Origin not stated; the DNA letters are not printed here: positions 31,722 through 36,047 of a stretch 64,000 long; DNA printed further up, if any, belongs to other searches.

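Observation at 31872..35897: Giant N-terminally anchored acidic protein built from six degenerate modules with iterated H-x-H-x3-C Cys/His knots; no family recognised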

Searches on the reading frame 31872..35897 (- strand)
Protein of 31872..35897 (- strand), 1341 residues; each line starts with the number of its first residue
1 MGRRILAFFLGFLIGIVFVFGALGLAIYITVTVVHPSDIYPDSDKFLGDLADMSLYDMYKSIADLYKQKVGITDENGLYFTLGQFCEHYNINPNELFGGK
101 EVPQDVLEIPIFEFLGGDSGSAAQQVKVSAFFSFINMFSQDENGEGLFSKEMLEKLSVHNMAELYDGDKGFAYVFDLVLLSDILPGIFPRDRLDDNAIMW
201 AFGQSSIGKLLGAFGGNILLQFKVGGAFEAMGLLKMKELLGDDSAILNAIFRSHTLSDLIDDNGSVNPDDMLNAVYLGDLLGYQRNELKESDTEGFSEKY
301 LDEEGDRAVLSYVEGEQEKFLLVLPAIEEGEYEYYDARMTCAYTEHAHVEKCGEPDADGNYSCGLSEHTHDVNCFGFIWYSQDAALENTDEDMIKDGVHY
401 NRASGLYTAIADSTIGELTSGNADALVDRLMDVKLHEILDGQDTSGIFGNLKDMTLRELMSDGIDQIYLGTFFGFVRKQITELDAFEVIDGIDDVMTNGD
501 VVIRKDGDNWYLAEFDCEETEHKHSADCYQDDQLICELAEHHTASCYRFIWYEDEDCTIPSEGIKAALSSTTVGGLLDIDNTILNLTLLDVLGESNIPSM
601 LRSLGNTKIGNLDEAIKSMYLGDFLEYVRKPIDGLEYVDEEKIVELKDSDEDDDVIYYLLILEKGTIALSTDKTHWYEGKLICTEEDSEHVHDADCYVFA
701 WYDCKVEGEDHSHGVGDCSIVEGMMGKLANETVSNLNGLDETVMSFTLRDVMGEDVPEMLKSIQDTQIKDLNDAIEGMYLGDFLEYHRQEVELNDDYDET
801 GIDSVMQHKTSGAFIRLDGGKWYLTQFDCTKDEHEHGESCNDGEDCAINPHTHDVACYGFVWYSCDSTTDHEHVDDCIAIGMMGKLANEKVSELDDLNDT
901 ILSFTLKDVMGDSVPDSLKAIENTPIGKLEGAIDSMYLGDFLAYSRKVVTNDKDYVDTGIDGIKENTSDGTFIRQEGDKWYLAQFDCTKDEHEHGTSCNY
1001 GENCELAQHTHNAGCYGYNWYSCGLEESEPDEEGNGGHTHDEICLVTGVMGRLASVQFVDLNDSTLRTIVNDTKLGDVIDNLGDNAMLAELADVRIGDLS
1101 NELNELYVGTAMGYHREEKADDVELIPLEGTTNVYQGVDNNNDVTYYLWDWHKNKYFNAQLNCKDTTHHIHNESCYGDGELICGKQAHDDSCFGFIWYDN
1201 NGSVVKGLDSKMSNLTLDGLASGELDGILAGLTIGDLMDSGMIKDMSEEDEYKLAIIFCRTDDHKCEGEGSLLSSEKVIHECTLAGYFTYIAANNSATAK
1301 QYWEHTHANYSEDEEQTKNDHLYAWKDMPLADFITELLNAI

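Call 3: search_protein_families(library=pfam, proteins=[window:31872-35897:-], max_evalue=1)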
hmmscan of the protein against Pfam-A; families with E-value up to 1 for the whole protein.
window:31872-35897:- (1341 aa): 1 family
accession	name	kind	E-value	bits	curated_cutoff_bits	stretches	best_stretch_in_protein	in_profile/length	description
PF07233.18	DUF1425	-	0.00091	19.5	28.3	1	1154-1228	7-81/96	Protein of unknown function (DUF1425)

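Call 4: search_protein_families(library=ncbifam, proteins=[window:31872-35897:-], max_evalue=1)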
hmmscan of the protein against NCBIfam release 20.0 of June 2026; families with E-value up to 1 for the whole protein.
window:31872-35897:- (1341 aa): 0 families

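Call 6: find_homologous_proteins(query=window:31872-35897:-)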
Query window:31872-35897:- (1341 aa): 50 proteins with E <= 0.001 among 8000 candidates.
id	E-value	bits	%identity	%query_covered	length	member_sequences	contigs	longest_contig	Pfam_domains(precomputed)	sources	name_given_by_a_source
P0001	0.0e+0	3114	100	100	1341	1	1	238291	-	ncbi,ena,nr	ncbi:MAG: hypothetical protein J1F66_00155 [Clostridiales bacterium]|nr:hypothetical protein [Clostr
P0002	0.0e+0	1716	59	100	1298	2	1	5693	-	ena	-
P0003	0.0e+0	1316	49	100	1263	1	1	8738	-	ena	-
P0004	0.0e+0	1255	47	100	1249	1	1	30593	-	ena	-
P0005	0.0e+0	1172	38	89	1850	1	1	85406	-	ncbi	-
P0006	0.0e+0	1158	42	81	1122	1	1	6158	-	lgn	-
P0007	0.0e+0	1139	38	92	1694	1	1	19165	-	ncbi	-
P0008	0.0e+0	1091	37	89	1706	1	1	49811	-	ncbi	-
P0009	5.2e-288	977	41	80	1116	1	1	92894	-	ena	-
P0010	1.7e-287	975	35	93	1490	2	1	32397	-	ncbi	-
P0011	2.1e-266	905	40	100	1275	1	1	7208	-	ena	-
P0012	1.8e-261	889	36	71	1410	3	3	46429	-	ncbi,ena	-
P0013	5.2e-259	881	39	100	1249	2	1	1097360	-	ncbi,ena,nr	ncbi:MAG: hypothetical protein J1F65_01470 [Clostridiales bacterium]|nr:hypothetical protein [Clostr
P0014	1.9e-253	862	44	56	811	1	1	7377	-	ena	-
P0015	1.4e-251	856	36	100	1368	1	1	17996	-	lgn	-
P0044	1.7e-136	475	27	85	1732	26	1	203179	-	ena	-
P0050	5.6e-107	377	32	59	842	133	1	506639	-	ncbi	-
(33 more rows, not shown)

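Call 7: search_solved_structures(query=window:31872-35897:-, max_evalue=1)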
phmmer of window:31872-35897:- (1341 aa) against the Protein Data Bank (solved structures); distinct sequences matched with E-value up to 1: 0.

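Call 24: find_encoding_contigs(protein=P0013, flank=6000, max_places=1)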
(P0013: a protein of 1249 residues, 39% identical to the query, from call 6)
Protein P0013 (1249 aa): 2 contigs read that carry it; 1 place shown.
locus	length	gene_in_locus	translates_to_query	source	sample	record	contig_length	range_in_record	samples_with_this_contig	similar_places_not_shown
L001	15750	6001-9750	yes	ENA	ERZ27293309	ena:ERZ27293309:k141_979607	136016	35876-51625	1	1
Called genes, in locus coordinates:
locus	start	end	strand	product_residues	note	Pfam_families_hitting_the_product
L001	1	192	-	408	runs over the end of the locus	PF05496:RuvB_N, PF13173:AAA_14 (faint), PF00004:AAA, PF16193:AAA_assoc_2, PF12002:MgsA_C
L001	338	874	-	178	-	PF00719:Pyrophosphatase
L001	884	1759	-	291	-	PF00126:HTH_1, PF03466:LysR_substrate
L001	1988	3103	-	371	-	PF04055:Radical_SAM, PF06969:HemN_C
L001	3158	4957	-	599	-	PF00009:GTP_EFTU, PF03144:GTP_EFTU_D2, PF14492:EFG_III (faint), PF00679:EFG_C, PF06421:LepA_C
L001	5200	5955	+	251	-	PF03009:GDPD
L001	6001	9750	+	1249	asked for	-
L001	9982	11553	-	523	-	PF28550:DUF8436, PF07992:Pyr_redox_2 (weak), PF00890:FAD_binding_2 (faint), PF01266:DAO (weak), PF01494:FAD_binding_3 (weak), PF07992:Pyr_redox_2, PF13450:NAD_binding_8 (weak), PF21688:FAD-depend_C, +1 more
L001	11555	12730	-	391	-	PF01266:DAO (weak), PF03486:HI0933_like, PF07992:Pyr_redox_2 (weak), PF13450:NAD_binding_8 (weak), PF22780:HI0933_like_1st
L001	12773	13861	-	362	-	PF00696:AA_kinase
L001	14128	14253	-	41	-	-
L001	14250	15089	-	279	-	PF02457:DAC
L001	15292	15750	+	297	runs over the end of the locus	PF16654:DAPDH_C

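Call 25: find_encoding_contigs(protein=P0050, flank=6000, max_places=1)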
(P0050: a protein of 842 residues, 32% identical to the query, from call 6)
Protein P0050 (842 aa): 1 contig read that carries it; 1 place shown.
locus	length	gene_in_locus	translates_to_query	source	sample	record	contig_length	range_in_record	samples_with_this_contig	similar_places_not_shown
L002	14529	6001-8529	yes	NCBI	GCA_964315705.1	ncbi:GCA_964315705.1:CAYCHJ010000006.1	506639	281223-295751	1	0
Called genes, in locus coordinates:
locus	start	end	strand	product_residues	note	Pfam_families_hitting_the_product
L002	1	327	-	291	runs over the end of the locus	PF00126:HTH_1, PF03466:LysR_substrate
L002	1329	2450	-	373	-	PF04055:Radical_SAM, PF06969:HemN_C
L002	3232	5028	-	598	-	PF00009:GTP_EFTU, PF03144:GTP_EFTU_D2, PF14492:EFG_III (faint), PF00679:EFG_C, PF06421:LepA_C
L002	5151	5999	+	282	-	PF03009:GDPD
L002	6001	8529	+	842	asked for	-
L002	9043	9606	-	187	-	PF20815:GIY_YIG_2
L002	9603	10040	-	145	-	PF21818:DUF6884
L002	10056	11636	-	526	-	PF28550:DUF8436, PF07992:Pyr_redox_2 (weak), PF00070:Pyr_redox (weak), PF00890:FAD_binding_2 (faint), PF01494:FAD_binding_3 (weak), PF13450:NAD_binding_8 (weak), PF01266:DAO, PF21688:FAD-depend_C, +2 more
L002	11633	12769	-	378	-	PF01266:DAO (faint), PF03486:HI0933_like, PF07992:Pyr_redox_2 (faint), PF13450:NAD_binding_8, PF22780:HI0933_like_1st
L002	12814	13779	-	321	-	PF00696:AA_kinase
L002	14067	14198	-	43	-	-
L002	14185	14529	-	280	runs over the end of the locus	PF02457:DAC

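Call 26: find_encoding_contigs(protein=P0044, flank=6000, max_places=1)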
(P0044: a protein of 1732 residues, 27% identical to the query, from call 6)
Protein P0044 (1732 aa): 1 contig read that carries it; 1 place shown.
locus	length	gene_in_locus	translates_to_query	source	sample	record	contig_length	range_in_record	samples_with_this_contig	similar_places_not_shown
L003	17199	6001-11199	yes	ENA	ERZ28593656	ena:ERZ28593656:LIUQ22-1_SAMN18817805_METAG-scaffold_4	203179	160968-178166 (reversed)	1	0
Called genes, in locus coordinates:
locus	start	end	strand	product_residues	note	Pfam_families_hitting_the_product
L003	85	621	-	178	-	PF00719:Pyrophosphatase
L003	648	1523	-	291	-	PF00126:HTH_1, PF03466:LysR_substrate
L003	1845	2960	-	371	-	PF04055:Radical_SAM, PF06969:HemN_C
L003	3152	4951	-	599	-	PF00009:GTP_EFTU, PF03144:GTP_EFTU_D2, PF00679:EFG_C, PF06421:LepA_C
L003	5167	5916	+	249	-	PF03009:GDPD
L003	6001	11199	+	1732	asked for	-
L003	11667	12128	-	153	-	-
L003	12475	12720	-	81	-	PF12637:TSCPD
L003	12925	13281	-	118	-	PF02410:RsfS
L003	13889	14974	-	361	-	PF01467:CTP_transf_like, PF01966:HD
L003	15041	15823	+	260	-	-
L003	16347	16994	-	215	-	-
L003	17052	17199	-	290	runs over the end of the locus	PF01430:HSP33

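Call 46: search_protein_families(library=pfam, proteins=[L002:5151-5999:+], max_evalue=0.01)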
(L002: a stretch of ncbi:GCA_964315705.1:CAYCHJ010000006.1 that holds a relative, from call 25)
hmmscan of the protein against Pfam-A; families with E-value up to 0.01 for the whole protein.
L002:5151-5999:+ (282 aa): 1 family
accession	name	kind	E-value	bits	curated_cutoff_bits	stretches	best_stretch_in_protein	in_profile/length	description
PF03009.23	GDPD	-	6.4e-29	102.2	23.6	1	28-139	1-122/244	Glycerophosphoryl diester phosphodiesterase family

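Call 51: search_protein_families(library=phrogs, proteins=[P0001, P0014], max_evalue=0.01)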
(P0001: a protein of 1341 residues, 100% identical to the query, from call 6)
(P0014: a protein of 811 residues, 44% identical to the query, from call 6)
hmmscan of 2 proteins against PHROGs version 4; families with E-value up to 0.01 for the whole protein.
P0001 (1341 aa): 1 family
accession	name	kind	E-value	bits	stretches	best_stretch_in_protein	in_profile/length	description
phrog_25536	-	unknown function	0.0036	18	0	747-788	90-131/242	-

P0014 (811 aa): 0 families

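Call 52: search_protein_families(library=padloc, proteins=[P0001, P0014], max_evalue=0.01)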
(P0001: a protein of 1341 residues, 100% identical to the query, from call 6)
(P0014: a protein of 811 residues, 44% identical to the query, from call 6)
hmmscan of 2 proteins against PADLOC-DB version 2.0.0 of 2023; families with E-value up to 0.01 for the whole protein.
P0001 (1341 aa): 0 families

P0014 (811 aa): 0 families

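Call 59: predict_structure(alignment_id=A4)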
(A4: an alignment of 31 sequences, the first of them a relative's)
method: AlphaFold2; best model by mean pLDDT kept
length: 811 residues; sequences in the alignment: 31
mean_pLDDT: 80.6   pTM: 0.49
mean pLDDT of the five models: 80.6, 79.9, 77.4, 77.2, 76.3
residues with pLDDT >= 90: 55; 70-90: 656; 50-70: 95; < 50: 5
segments of 3 or more residues with pLDDT < 50: 383-385
pLDDT, mean of each block of 10 residues (from residue 1): 73 81 72 74 81 80 83 81 86 81 84 72 81 80 67 84 82 83 81 77 83 72 82 78 65 71 76 75 81 85 86 83 76 83 72 74 75 85 57 78 82 80 85 85 86 90 82 72 81 85 83 68 88 62 87 89 88 82 83 86 87 79 81 88 86 84 73 85 74 88 84 85 87 88 77 87 90 88 78 87 87 80
secondary structure, 60 per line:
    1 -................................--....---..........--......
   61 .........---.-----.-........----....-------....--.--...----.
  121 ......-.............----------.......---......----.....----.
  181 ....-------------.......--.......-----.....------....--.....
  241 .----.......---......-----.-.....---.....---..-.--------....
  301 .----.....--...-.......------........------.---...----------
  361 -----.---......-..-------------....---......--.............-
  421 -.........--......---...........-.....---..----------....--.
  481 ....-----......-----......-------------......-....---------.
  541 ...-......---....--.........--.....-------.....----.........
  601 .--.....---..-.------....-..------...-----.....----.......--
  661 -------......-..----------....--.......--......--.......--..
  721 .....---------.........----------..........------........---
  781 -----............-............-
elements in order (helices of 4 or more, strands of 3 or more residues): H2-33 H36-39 H43-52 H55-69 H82-88 H93-96 H104-107 H120-126 H129-140 H151-157 H162-166 H171-175 H181-184 H198-204 H208-213 H219-223 H230-233 H237-241 H246-252 H257-260 H269-273 H278-281 E297-301 E306-310 E317-323 E330-337 E373-375 H399-404 H408-419 H423-430 H433-438 H443-452 H455-458 E474-477 E480-484 E490-495 E501-506 E523-525 E527-530 E540-543 H545-550 H560-568 H572-575 H583-587 H593-601 H605-608 H622-625 E635-637 E643-647 E652-658 E671-673 H693-699 H703-707 H710-716 H720-725 H735-743 H754-763 H770-777 H786-797 H800-810
